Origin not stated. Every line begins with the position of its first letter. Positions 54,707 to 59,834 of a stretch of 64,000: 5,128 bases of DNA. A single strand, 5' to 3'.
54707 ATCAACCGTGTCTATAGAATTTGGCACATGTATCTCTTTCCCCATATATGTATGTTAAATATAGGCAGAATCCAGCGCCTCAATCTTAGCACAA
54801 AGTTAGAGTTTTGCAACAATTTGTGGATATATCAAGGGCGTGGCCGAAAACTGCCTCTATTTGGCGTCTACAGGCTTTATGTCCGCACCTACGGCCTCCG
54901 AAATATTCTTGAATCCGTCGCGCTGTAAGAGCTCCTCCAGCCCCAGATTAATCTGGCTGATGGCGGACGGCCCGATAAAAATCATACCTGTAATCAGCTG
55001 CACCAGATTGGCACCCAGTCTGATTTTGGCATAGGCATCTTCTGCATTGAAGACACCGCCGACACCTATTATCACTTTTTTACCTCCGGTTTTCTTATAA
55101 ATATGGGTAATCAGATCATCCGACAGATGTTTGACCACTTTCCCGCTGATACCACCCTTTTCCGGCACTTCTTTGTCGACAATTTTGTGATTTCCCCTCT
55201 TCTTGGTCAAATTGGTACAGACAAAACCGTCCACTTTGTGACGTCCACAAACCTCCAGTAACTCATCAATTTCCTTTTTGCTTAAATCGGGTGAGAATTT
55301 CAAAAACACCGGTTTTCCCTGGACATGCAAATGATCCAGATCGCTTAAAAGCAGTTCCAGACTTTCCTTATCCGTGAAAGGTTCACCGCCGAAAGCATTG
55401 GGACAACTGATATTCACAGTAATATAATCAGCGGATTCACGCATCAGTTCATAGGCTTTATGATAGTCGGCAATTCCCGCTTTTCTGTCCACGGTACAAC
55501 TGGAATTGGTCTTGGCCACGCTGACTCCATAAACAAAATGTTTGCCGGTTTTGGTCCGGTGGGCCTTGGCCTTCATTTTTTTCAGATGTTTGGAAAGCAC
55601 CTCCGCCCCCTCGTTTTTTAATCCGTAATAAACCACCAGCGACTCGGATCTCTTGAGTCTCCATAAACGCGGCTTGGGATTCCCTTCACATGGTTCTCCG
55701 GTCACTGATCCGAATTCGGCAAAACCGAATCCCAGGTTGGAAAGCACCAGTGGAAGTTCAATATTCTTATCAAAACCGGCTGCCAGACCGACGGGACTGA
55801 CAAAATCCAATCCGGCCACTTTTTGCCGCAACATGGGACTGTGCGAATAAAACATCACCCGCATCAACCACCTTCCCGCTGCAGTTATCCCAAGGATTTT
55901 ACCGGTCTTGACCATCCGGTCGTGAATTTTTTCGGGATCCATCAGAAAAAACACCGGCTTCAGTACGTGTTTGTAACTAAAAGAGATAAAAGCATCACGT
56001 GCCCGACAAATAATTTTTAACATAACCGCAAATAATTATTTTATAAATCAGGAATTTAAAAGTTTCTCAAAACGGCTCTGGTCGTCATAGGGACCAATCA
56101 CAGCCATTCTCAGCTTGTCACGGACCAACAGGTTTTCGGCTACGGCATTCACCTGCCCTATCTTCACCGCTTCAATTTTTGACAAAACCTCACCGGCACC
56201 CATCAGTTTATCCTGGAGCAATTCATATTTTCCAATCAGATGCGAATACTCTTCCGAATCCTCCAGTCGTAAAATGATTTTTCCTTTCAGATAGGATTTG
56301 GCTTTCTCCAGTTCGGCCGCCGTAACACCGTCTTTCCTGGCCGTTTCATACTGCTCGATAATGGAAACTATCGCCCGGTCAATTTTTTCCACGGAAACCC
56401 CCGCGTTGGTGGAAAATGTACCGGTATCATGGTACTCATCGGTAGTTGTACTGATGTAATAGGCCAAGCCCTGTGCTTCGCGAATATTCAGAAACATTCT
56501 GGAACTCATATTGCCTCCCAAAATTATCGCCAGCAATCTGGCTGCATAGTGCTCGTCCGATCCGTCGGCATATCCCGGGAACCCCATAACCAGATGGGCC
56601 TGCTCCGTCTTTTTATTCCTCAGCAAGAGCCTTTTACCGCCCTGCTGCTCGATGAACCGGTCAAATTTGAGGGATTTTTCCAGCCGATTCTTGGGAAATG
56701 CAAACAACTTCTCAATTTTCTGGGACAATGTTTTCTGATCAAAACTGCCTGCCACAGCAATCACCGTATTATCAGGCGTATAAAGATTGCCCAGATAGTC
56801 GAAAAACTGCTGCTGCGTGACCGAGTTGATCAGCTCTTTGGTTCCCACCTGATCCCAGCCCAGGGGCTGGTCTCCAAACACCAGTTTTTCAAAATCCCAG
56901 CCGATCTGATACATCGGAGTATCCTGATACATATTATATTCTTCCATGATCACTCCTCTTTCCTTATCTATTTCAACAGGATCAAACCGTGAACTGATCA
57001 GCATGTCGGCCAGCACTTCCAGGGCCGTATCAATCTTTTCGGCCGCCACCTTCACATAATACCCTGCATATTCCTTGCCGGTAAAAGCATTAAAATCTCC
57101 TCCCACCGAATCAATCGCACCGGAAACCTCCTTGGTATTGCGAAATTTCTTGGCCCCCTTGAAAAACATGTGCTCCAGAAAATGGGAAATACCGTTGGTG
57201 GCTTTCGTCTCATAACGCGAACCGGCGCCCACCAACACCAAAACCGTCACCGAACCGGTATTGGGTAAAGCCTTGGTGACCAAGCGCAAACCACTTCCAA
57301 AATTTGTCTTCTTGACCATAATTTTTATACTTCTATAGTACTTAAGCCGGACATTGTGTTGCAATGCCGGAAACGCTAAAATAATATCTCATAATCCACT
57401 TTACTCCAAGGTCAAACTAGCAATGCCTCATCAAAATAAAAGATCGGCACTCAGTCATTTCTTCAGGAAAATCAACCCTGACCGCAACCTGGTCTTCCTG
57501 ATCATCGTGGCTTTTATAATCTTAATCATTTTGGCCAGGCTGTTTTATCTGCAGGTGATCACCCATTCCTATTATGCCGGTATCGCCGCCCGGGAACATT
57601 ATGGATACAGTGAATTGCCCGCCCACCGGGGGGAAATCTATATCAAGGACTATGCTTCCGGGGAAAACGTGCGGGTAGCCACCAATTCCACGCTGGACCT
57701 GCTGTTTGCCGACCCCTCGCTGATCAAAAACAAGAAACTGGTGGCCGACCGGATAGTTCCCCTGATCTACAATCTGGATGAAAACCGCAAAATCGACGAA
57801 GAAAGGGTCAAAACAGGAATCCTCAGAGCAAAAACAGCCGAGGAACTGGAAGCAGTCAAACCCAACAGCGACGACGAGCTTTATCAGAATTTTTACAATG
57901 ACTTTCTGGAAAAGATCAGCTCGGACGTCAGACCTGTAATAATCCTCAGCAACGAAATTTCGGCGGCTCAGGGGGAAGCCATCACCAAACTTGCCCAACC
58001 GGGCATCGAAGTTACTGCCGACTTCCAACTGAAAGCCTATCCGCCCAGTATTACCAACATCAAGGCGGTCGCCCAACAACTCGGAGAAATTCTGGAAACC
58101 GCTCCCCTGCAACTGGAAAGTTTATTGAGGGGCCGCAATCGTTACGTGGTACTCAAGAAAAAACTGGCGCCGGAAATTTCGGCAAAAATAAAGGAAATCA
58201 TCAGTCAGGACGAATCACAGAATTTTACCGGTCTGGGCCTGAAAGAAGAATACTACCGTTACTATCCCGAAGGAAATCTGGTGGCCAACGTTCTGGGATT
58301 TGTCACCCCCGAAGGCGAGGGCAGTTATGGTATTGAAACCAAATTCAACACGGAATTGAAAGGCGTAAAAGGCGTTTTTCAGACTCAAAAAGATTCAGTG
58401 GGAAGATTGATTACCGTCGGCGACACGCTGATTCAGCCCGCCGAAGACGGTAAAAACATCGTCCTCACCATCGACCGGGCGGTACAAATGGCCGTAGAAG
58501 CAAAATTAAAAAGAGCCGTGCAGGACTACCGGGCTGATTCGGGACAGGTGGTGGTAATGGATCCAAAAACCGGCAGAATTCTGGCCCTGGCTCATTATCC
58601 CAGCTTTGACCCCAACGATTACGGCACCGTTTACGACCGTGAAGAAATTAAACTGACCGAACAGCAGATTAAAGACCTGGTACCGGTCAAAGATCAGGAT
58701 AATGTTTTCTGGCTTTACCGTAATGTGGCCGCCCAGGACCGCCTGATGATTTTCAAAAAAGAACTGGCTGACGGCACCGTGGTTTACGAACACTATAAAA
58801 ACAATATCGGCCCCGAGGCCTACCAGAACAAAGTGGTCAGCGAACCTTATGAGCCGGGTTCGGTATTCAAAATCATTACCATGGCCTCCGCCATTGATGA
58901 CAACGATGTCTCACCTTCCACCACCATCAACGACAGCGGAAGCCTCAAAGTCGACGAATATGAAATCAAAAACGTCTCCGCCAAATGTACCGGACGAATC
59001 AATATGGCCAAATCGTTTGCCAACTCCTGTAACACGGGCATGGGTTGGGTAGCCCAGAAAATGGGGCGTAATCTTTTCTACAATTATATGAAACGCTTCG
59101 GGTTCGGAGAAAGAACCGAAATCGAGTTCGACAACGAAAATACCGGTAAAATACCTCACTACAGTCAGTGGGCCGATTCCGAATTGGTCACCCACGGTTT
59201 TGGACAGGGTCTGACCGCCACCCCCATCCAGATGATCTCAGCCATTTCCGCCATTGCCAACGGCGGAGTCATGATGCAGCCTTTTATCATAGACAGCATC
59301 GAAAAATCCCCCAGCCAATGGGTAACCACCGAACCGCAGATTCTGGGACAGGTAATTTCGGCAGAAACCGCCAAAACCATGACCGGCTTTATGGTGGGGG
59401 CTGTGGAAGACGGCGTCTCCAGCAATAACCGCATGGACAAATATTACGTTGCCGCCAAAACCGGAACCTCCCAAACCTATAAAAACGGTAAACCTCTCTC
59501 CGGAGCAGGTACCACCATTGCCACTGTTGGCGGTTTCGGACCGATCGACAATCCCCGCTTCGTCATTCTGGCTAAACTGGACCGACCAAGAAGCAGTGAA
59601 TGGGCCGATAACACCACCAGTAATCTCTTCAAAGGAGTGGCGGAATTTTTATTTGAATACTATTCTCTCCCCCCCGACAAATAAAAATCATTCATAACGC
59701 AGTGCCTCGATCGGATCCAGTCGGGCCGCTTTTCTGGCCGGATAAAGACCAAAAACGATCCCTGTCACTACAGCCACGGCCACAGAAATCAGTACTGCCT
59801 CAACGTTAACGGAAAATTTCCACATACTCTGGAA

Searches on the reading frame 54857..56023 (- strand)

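Call 32: search_protein_families(library=pfam, proteins=[window:54857-56023:-], max_evalue=0.001)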
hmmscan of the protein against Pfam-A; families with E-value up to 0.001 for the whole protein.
window:54857-56023:- (388 aa): 1 family
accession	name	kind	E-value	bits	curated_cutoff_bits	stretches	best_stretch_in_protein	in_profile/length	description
PF01180.27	DHO_dh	-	1.9e-61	208.3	27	1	64-366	1-291/291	Dihydroorotate dehydrogenase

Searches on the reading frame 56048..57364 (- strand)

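Call 32: search_protein_families(library=pfam, proteins=[window:56048-57364:-], max_evalue=0.001)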
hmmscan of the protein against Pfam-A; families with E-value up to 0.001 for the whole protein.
window:56048-57364:- (438 aa): 2 families
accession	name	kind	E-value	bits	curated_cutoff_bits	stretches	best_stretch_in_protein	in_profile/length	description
PF05193.26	Peptidase_M16_C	-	3.4e-41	141.5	23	1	181-358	1-180/181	Peptidase M16 inactive domain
PF00675.25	Peptidase_M16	-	5.2e-35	121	22.3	1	28-150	2-123/149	Insulinase (Peptidase family M16)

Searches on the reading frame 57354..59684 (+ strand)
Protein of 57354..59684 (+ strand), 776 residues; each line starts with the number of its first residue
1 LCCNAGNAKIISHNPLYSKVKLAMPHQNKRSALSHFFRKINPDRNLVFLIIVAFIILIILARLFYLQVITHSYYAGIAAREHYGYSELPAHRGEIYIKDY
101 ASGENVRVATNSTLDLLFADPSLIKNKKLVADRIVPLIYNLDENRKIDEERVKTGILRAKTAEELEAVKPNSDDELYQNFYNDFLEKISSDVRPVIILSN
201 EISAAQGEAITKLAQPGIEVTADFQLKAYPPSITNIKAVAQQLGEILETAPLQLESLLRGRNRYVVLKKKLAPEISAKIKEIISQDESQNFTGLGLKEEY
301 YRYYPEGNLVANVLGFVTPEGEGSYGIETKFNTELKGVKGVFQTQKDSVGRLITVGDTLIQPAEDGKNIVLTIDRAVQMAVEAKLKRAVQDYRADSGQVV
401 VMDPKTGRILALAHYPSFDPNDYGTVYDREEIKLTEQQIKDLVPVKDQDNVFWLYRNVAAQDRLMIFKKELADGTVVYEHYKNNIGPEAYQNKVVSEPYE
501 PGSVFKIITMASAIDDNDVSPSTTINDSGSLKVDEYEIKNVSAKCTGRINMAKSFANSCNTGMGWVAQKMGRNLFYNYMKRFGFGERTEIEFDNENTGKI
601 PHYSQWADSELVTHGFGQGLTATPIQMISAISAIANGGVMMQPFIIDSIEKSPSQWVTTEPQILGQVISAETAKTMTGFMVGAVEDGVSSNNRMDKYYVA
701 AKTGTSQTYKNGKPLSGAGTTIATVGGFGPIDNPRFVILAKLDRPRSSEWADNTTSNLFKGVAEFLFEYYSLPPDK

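Call 32: search_protein_families(library=pfam, proteins=[window:57354-59684:+], max_evalue=0.001)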
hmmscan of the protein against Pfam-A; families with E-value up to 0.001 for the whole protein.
window:57354-59684:+ (776 aa): 3 families
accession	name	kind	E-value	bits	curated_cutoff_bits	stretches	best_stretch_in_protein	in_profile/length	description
PF00905.27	Transpeptidase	-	2.7e-70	237.4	22.1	1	398-757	2-292/299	Penicillin binding protein transpeptidase domain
PF03717.20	PBP_dimer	-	4.9e-12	47.1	24.4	1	88-354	2-177/180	Penicillin-binding Protein dimerisation domain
PF21922.1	PBP_dimer_2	-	0.00026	21.6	27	1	299-339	22-61/83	Penicillin binding protein A dimerisation domain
